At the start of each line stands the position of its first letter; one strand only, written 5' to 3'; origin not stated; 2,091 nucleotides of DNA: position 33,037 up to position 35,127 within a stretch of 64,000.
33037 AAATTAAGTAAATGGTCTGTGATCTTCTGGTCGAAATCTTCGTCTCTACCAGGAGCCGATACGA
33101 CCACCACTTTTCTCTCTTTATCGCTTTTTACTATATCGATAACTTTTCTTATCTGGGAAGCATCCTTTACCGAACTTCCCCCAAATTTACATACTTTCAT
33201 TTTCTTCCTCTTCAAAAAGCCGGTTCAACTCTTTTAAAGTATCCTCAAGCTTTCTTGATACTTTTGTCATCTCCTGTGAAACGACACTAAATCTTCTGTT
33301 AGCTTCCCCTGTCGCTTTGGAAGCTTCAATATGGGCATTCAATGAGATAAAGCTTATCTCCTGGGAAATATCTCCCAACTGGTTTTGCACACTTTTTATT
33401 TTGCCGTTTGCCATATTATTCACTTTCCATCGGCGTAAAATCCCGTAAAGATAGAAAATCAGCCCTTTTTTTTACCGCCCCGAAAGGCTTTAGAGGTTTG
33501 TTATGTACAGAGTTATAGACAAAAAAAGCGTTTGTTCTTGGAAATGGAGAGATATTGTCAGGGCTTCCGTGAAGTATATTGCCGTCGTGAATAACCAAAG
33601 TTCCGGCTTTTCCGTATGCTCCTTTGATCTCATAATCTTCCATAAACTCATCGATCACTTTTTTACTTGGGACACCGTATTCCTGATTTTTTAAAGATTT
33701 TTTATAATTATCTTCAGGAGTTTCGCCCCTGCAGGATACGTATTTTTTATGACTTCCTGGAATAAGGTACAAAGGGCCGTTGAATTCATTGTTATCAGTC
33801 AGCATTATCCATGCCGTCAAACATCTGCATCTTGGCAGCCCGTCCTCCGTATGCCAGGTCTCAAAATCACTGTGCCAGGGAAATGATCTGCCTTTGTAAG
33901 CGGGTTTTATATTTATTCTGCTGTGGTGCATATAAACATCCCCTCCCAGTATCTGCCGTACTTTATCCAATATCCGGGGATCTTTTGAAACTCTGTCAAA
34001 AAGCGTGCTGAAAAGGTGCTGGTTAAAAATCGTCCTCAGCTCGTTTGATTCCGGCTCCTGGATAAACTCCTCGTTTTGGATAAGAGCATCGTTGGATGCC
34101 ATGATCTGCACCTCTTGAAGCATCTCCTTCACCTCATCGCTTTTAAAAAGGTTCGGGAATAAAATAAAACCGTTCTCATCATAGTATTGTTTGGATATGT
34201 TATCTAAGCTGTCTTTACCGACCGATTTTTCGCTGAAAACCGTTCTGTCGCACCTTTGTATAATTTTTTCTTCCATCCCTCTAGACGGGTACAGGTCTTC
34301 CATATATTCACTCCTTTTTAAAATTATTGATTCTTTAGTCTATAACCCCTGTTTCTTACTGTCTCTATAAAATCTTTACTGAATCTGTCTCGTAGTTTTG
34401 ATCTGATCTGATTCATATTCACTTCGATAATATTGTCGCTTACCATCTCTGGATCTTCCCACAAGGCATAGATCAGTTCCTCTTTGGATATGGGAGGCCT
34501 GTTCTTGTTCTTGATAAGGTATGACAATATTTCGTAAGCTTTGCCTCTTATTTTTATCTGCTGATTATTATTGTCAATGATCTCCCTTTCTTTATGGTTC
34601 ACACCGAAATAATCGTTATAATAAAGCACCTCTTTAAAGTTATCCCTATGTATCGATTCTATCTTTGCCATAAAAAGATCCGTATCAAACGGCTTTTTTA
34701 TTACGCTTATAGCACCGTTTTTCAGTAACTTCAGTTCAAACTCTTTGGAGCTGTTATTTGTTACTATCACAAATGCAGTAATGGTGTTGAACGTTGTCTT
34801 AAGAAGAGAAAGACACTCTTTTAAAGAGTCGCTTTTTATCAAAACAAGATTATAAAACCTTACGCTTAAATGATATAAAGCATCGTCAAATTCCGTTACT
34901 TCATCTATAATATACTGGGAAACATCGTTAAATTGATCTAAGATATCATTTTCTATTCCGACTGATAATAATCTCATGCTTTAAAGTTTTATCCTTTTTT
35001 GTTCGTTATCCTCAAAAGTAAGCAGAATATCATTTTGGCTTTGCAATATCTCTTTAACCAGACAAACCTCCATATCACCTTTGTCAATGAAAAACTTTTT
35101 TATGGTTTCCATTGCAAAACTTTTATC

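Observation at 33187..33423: Stand-alone mini-protein made only of the MCP hairpin tip, wedged between ectD and ask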

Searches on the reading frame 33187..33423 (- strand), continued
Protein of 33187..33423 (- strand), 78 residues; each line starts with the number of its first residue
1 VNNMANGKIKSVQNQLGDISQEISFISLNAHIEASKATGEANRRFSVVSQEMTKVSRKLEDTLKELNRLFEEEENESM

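Call 41: predict_structure(alignment_id=A3)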
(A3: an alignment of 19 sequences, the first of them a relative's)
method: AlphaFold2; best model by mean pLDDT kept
length: 75 residues; sequences in the alignment: 19
mean_pLDDT: 93.2   pTM: 0.74
mean pLDDT of the five models: 93.2, 91.3, 91.1, 90.9, 90.9
residues with pLDDT >= 90: 60; 70-90: 13; 50-70: 2; < 50: 0
segments of 3 or more residues with pLDDT < 50: none
pLDDT, mean of each block of 10 residues (from residue 1): 84 96 98 97 98 96 90 77
secondary structure, 60 per line:
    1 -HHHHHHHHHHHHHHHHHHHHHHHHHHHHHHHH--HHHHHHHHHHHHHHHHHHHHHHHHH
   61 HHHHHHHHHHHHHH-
elements in order: H2-33 H36-74

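Call 46: fold_search(model_id=the predicted structure, library=pdb)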
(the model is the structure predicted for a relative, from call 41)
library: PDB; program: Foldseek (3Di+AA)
matches with E <= 10: 167; with E <= 0.001: 0
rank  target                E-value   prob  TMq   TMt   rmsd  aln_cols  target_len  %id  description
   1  6s1k_E                4.8e-02  1.00  0.84  0.63   1.6        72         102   26  E. coli Core Signaling Unit, carrying QQQQ receptor mutation (released 2020-01-22)
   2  9jfj_A                2.3e-01  1.00  0.68  0.23   1.0        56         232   23  Crystal structure of the cytoplasmic domain of ZraS in ADP-bound form (released 2025-03-26)
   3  9a72_A                2.8e-01  0.99  0.79  0.22   1.6        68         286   28  Integrative model of YFMS-CHEW by crosslinking MS and deep learning (released 2024-09-18)
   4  3g67_B                3.6e-01  0.97  0.69  0.27   2.3        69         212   29  Crystal Structure of a Soluble Chemoreceptor from Thermotoga maritima (released 2009-07-28)
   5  3g6b_B                3.6e-01  0.97  0.70  0.28   2.4        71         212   28  Crystal structure of a Soluble Chemoreceptor from Thermotoga maritima Asn217Ile mutant (released 2009-07-28)
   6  1qu7_A                4.1e-01  0.99  0.83  0.30   1.7        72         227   26  FOUR HELICAL-BUNDLE STRUCTURE OF THE CYTOPLASMIC DOMAIN OF A SERINE CHEMOTAXIS RECEPTOR (released 2000-07-12)
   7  3rj1_A                4.1e-01  0.90  0.68  0.57   2.7        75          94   16  Architecture of the Mediator Head module (released 2011-07-27)
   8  8ibh                  8.6e-01  0.97  0.86  0.86   1.4        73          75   12  Cep57 C-terminal domain (released 2024-02-14)
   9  1sry_A                9.2e-01  0.92  0.75  0.15   1.8        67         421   18  REFINED CRYSTAL STRUCTURE OF THE SERYL-TRNA SYNTHETASE FROM THERMUS THERMOPHILUS AT 2.5 ANGSTROMS RESOLUTION (released 1994-01-31)
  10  6jqa_A                9.9e-01  0.94  0.78  0.69   1.4        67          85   13  Crystal structure of phyllogen, a phyllody inducing effector protein of phytoplasma. (released 2019-05-15)
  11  6jqa_B                9.9e-01  0.93  0.83  0.72   2.2        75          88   13  Crystal structure of phyllogen, a phyllody inducing effector protein of phytoplasma. (released 2019-05-15)
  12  9ryc_D                1.1e+00  0.80  0.65  0.44   2.1        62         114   19  Structure of human 1918 influenza A polymerase heterotrimer in complex with WSN NEP. (released 2025-12-24)
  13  8buu_9                1.1e+00  0.25  0.41  0.09   5.5        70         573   17  ARE-ABCF VmlR2 bound to a 70S ribosome (released 2023-04-05)
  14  9ftl_a                1.2e+00  0.30  0.49  0.27   5.2        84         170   19  Asgard ESCRT-IIIB filament structure (released 2025-04-16)
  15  6jqa_C                1.5e+00  0.85  0.84  0.79   1.9        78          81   14  Crystal structure of phyllogen, a phyllody inducing effector protein of phytoplasma. (released 2019-05-15)
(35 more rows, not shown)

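Call 67: predict_structure(alignment_id=A5)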
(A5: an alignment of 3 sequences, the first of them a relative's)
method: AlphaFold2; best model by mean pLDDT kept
length: 100 residues; sequences in the alignment: 3
mean_pLDDT: 92.0   pTM: 0.82
mean pLDDT of the five models: 92.0, 91.8, 91.0, 90.3, 71.3
residues with pLDDT >= 90: 81; 70-90: 19; 50-70: 0; < 50: 0
segments of 3 or more residues with pLDDT < 50: none
pLDDT, mean of each block of 10 residues (from residue 1): 92 93 92 93 94 94 87 93 92 90
secondary structure, 60 per line:
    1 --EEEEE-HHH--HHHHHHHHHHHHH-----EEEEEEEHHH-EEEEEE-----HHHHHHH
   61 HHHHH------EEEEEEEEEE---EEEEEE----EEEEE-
elements in order: E3-7 H14-26 E32-38 E43-48 H54-65 E72-81 E85-90 E95-99

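Call 70: fold_search(model_id=the predicted structure, library=pdb)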
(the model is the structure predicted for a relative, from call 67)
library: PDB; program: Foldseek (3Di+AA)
matches with E <= 10: 1413; with E <= 0.001: 0
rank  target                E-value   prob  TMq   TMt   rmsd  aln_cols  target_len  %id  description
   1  1fvq                  3.8e-02  0.99  0.49  0.62   3.4        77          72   12  SOLUTION STRUCTURE OF THE YEAST COPPER TRANSPORTER DOMAIN CCC2A IN THE APO AND CU(I) LOADED STATES (released 2001-03-14)
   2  7kdo                  4.1e-02  0.98  0.49  0.35   6.9       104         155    7  Crystal structure of Escherichia coli HPPK in complex with bisubstrate inhibitor HP-73 (released 2020-12-02)
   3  6bwo_A                4.3e-02  0.51  0.35  0.27  12.1       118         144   12  LarC2, the C-terminal domain of a cyclometallase involved in the synthesis of the NPN cofactor of lactate racemase, ap (released 2018-06-20)
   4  7bff_E                4.6e-02  0.98  0.52  0.60   3.7        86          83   13  Circular permutant of ribosomal protein S6, P54-55 truncated, I25A mutant. (released 2022-07-13)
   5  1cbk_A                5.6e-02  0.97  0.49  0.33   6.9       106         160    8  7,8-DIHYDRO-6-HYDROXYMETHYLPTERIN-PYROPHOSPHOKINASE FROM HAEMOPHILUS INFLUENZAE (released 2000-03-01)
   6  4lvn_P                5.6e-02  0.92  0.48  0.56   4.7        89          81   18  Crystal structure of PfSUB1-prodomain-NIMP.M7 Fab complex (released 2014-05-07)
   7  3hrg                  5.6e-02  0.33  0.27  0.14  15.1       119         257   17  Crystal structure of Bacteroides thetaiotaomicron BT_3980, protein with actin-like ATPase fold and unknown function (NP_ (released 2009-06-23)
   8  6r8k_B                5.9e-02  0.96  0.47  0.57   4.1        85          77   12  Complex of rice blast (Magnaporthe oryzae) effector protein AVR-PikD with an engineered HMA domain of Pikp-1 from rice (released 2019-04-24)
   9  3ab4_F                5.9e-02  0.90  0.45  0.33   6.4        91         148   14  Crystal structure of feedback inhibition resistant mutant of aspartate kinase from Corynebacterium glutamicum in compl (released 2010-06-23)
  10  6bwq_B                5.9e-02  0.44  0.34  0.27  12.1       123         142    9  LarC2, the C-terminal domain of a cyclometallase involved in the synthesis of the NPN cofactor of lactate racemase, in (released 2018-06-20)
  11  3ili                  6.7e-02  0.87  0.44  0.31   7.5       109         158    6  Crystal structure of E. coli HPPK(D95A) (released 2010-08-11)
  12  3kue                  7.1e-02  0.91  0.46  0.32   7.7       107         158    7  Crystal structure of E. coli HPPK(E77A) (released 2010-11-24)
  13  7bff_A                7.6e-02  0.93  0.46  0.53   3.9        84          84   12  Circular permutant of ribosomal protein S6, P54-55 truncated, I25A mutant. (released 2022-07-13)
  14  1tmj                  8.6e-02  0.96  0.50  0.34   7.3       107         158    6  Crystal structure of E.coli apo-HPPK(W89A) at 1.45 Angstrom resolution (released 2005-06-21)
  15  7nlj_A                8.6e-02  0.92  0.45  0.54   4.4        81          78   16  Complex of rice blast (Magnaporthe oryzae) effector protein APikL2A with host target sHMA25 from Setaria italica (released 2021-03-24)
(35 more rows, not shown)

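Call 76: find_encoding_contigs(protein=P0166, flank=5000, max_places=1)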
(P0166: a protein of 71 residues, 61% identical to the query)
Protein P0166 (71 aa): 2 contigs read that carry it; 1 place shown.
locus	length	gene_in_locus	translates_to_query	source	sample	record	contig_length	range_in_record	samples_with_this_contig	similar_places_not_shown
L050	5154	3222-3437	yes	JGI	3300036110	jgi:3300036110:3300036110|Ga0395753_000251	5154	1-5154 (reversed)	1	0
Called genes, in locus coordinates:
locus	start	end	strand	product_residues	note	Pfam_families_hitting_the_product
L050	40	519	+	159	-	PF00583:Acetyltransf_1, PF13673:Acetyltransf_10 (weak), PF13508:Acetyltransf_7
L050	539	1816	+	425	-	PF00202:Aminotran_3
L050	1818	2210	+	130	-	PF06339:Ectoine_synth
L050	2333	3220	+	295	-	PF05721:PhyH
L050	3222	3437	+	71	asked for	PF00015:MCPsignal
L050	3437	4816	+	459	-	PF00696:AA_kinase, PF22468:ACT_9 (faint)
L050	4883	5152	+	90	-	?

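Call 77: find_encoding_contigs(protein=P0172, flank=5000, max_places=1)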
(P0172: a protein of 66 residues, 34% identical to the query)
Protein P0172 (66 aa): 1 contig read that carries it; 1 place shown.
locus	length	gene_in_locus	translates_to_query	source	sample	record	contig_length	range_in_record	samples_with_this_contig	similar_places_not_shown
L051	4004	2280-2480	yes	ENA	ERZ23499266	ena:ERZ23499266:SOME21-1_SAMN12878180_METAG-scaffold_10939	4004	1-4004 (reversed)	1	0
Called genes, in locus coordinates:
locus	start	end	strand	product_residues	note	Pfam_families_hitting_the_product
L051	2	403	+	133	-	?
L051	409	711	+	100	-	-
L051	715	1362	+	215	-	PF00486:Trans_reg_C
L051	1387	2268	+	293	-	PF05721:PhyH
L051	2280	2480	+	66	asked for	PF00015:MCPsignal (weak)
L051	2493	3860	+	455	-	PF00696:AA_kinase, PF22468:ACT_9 (weak)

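Call 78: find_encoding_contigs(protein=P0162, flank=5000, max_places=1)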
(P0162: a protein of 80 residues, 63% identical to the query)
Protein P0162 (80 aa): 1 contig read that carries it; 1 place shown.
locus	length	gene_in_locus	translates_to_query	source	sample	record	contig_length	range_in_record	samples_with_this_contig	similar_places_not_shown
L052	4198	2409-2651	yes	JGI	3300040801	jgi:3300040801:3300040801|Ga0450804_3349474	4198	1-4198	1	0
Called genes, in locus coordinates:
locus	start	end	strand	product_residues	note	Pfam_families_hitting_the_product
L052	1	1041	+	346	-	?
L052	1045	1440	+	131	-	PF06339:Ectoine_synth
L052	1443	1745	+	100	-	-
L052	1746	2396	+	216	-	PF00486:Trans_reg_C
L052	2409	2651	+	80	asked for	PF00015:MCPsignal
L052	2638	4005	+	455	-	PF00696:AA_kinase, PF22468:ACT_9 (faint)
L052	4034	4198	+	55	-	?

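Call 79: find_encoding_contigs(protein=P0161, flank=8000, max_places=1)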
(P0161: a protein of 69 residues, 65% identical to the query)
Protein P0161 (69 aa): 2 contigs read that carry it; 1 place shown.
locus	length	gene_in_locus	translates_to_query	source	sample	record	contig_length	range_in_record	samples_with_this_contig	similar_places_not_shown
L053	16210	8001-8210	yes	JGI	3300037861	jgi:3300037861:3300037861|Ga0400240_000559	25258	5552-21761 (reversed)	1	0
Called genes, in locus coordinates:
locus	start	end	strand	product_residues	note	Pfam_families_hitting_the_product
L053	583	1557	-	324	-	PF04069:OpuAC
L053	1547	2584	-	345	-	PF00528:BPD_transp_1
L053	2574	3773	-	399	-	PF00005:ABC_tran, PF00571:CBS (faint)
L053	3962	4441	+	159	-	PF00583:Acetyltransf_1, PF13508:Acetyltransf_7 (weak)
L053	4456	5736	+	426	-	PF00202:Aminotran_3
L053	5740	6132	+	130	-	PF06339:Ectoine_synth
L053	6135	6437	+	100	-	-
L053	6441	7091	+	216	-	PF00486:Trans_reg_C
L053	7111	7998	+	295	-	PF05721:PhyH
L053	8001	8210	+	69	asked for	PF00015:MCPsignal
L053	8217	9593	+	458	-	PF00696:AA_kinase, PF22468:ACT_9 (faint)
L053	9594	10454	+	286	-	-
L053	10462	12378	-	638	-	PF14827:dCache_3, PF00990:GGDEF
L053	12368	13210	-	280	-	PF12974:Phosphonate-bd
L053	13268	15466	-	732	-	PF00989:PAS, PF08447:PAS_3, PF13426:PAS_9 (weak), PF00989:PAS, PF08448:PAS_4, PF08447:PAS_3 (weak), PF13426:PAS_9, PF02518:HATPase_c, +2 more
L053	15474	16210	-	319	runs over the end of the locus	PF00532:Peripla_BP_1, PF13377:Peripla_BP_3 (faint), PF13407:Peripla_BP_4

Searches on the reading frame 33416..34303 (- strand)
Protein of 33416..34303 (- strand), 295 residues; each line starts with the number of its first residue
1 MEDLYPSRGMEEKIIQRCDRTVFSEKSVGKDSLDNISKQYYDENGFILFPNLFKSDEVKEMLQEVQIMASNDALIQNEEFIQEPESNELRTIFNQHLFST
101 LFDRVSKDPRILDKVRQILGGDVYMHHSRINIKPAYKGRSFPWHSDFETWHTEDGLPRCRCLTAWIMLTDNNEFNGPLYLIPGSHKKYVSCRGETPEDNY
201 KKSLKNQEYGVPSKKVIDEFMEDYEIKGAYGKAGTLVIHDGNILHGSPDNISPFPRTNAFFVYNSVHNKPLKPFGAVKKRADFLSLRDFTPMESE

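Call 3: search_protein_families(library=pfam, proteins=[window:33416-34303:-], max_evalue=10)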
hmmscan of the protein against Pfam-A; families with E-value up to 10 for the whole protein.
window:33416-34303:- (295 aa): 1 family
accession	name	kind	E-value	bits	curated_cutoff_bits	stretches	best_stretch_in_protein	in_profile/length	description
PF05721.19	PhyH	-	5.2e-34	118.8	22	1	41-257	1-212/213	Phytanoyl-CoA dioxygenase (PhyH)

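Call 4: search_protein_families(library=ncbifam, proteins=[window:33416-34303:-], max_evalue=10)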
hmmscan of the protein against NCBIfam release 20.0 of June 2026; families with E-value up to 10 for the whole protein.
window:33416-34303:- (295 aa): 3 families
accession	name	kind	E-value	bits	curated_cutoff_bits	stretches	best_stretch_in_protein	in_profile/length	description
TIGR02408.1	ectoine_ThpD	equivalog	2.7e-95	318.9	336.5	1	17-292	2-276/277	ectoine hydroxylase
TIGR01762.1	chlorin-enz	subfamily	1.9e-11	43.8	226.3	1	36-189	6-161/288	chlorinating enzyme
NF045813.1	DxPntBtaHylase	equivalog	0.0034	16.8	550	1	38-256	22-237/285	1-deoxypentalenic acid 11-beta-hydroxylase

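Call 10: list_cluster_members(proteins=[P0001, window:33416-34303:-, window:34324-34977:-, window:34981-35283:-])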
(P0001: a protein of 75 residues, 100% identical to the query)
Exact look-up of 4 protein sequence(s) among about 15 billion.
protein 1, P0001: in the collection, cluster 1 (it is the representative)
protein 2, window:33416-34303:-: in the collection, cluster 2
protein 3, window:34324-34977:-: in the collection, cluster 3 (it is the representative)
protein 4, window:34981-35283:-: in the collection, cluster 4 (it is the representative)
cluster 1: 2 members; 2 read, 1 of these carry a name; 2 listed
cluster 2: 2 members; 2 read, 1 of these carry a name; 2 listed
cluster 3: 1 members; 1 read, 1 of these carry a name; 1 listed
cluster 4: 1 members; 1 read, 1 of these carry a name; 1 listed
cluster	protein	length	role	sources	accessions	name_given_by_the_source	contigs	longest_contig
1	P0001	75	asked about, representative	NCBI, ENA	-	-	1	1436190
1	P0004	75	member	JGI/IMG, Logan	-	methyl-accepting chemotaxis protein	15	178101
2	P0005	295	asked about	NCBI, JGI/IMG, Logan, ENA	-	ectoine hydroxylase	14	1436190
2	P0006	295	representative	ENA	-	-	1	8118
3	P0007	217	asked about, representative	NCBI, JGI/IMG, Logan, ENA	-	two-component system OmpR family response regulator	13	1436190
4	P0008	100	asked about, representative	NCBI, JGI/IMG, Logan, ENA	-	hypothetical protein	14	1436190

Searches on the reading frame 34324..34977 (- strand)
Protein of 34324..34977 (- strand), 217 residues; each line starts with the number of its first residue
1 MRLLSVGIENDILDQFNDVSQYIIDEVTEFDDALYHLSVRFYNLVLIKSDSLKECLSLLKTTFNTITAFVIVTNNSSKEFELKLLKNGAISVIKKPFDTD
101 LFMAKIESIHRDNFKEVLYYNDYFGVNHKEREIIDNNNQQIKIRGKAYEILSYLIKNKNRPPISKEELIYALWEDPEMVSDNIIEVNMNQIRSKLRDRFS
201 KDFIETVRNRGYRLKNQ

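Call 3: search_protein_families(library=pfam, proteins=[window:34324-34977:-], max_evalue=10)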
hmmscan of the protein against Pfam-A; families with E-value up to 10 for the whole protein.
window:34324-34977:- (217 aa): 3 families
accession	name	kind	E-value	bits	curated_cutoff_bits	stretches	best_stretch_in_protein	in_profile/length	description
PF00486.34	Trans_reg_C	-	1.1e-18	67.4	26.2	1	139-214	2-77/77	Transcriptional regulatory protein, C terminal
PF00072.30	Response_reg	-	0.0024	18.5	30.2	1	56-106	61-110/111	Response regulator receiver domain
PF14080.11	DUF4261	-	0.17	12.4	27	0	127-159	9-41/77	Domain of unknown function (DUF4261)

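Call 4: search_protein_families(library=ncbifam, proteins=[window:34324-34977:-], max_evalue=10)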
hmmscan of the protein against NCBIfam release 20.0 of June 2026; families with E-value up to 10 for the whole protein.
window:34324-34977:- (217 aa): 37 families (the best 25 are shown)
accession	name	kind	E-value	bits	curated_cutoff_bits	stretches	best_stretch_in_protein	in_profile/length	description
NF008078.0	PRK10816.1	equivalog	1.1e-17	64.3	336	1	23-214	26-220/223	two-component system response regulator PhoP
NF041734.1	resp_reg_RppA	equivalog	1.4e-15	57.2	250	1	1-215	1-228/229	two-component system response regulator RppA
TIGR02154.1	PhoB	equivalog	9.5e-15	54.5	296.2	1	26-214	31-225/226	phosphate regulon transcriptional regulator PhoB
NF045991.1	RespRegCtrARhodob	equivalog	3.6e-14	53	350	1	40-216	48-223/224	response regulator transcription factor CtrA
NF053854.1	RespRegPhoBBctds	equivalog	1.4e-13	50.7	270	1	15-212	16-222/225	two-component system response regulator PhoB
TIGR01387.1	cztR_silR_copR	subfamily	1.2e-12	48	279.2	1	19-214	20-218/218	heavy metal response regulator transcription factor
NF045914.1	RespRegNblR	equivalog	1.3e-12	47.8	300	1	50-216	64-227/228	response regulator transcription factor NblR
NF007928.2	PRK10643.1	equivalog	6e-10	39.1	330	1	20-214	23-216/216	two-component system response regulator PmrA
NF040689.1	MtrAB_MtrA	equivalog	6.6e-10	38.7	300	1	67-213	70-217/219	MtrAB system response regulator MtrA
NF033117.2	vanR_ACDEGLN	exception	3.4e-09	36.6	350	1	71-214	74-225/226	VanR-ABDEGLN family response regulator transcription factor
NF008567.0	PRK11517.1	equivalog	5.6e-09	35.7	353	1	20-215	23-219/223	response regulator transcription factor HprR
NF010430.0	PRK13856.1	equivalog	6.6e-09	35.8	344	1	77-214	84-227/241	two-component response regulator VirG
NF041209.1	resp_regPieR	equivalog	3.3e-08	33.4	450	1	68-215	73-228/231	two component system response regulator PieR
NF012023.0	PRK15479.1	equivalog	7.8e-08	32.1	337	1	59-216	66-219/224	transcriptional regulator TctD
NF051850.1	RespRegRprY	equivalog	1.5e-07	31.1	370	1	12-214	19-226/234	response regulator transcription factor RprY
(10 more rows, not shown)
